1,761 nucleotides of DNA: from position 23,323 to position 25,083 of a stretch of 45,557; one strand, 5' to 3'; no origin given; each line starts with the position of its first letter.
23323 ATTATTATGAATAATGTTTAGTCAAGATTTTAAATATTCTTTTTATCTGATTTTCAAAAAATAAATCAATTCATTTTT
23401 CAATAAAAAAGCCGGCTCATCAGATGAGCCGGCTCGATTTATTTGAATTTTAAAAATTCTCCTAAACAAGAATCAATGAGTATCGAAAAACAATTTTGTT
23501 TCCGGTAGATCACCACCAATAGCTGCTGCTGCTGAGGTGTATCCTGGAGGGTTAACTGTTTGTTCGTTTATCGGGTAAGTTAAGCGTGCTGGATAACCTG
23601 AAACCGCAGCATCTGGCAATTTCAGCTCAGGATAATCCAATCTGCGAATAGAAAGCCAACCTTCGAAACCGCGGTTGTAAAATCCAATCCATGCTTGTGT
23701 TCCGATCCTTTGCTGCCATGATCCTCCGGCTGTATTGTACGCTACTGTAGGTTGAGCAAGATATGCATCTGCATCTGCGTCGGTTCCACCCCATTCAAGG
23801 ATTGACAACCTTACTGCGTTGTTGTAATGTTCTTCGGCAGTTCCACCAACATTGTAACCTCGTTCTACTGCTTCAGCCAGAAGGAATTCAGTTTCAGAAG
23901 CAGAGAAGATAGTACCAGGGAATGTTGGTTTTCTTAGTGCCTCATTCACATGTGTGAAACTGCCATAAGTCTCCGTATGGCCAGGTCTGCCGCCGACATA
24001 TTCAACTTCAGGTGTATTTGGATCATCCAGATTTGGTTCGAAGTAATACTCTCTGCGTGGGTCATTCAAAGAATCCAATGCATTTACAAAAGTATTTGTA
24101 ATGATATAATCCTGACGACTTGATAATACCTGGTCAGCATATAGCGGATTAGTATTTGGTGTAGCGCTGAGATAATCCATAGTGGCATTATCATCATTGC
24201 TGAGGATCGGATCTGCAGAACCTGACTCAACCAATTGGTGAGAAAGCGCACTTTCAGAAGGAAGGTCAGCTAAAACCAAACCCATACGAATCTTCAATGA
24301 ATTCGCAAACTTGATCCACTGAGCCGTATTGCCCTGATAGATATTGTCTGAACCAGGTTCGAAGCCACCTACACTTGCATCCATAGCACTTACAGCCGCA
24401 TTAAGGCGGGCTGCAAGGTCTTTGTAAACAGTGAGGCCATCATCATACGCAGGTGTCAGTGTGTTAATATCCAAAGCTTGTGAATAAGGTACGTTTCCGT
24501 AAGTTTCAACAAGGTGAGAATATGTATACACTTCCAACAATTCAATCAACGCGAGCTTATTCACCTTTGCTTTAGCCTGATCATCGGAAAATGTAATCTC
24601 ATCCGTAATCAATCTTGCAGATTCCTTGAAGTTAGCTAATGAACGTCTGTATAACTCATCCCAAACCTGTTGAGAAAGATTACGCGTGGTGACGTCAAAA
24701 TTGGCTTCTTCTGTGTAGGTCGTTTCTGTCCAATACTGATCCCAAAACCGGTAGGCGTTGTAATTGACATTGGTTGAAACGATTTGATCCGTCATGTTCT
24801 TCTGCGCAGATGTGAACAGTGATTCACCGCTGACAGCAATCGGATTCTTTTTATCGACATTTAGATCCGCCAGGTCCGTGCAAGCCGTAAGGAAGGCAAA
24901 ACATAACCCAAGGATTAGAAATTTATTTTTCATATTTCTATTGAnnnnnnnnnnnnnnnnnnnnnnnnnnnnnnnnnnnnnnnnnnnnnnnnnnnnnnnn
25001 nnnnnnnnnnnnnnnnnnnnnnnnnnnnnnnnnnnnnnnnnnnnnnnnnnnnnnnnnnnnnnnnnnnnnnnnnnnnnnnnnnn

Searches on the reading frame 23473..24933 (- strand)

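Call 81: search_protein_families(library=pfam, proteins=[window:23473-24933:-], max_evalue=0.001)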
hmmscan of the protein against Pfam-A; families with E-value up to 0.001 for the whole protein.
window:23473-24933:- (486 aa): 2 families
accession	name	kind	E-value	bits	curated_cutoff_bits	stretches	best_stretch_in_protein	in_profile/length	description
PF12771.13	SusD-like_2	-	2e-110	370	27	1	33-454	6-415/415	Starch-binding associating with outer membrane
PF12741.13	SusD-like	-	2e-54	185.9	27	2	63-395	52-372/495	Susd and RagB outer membrane lipoprotein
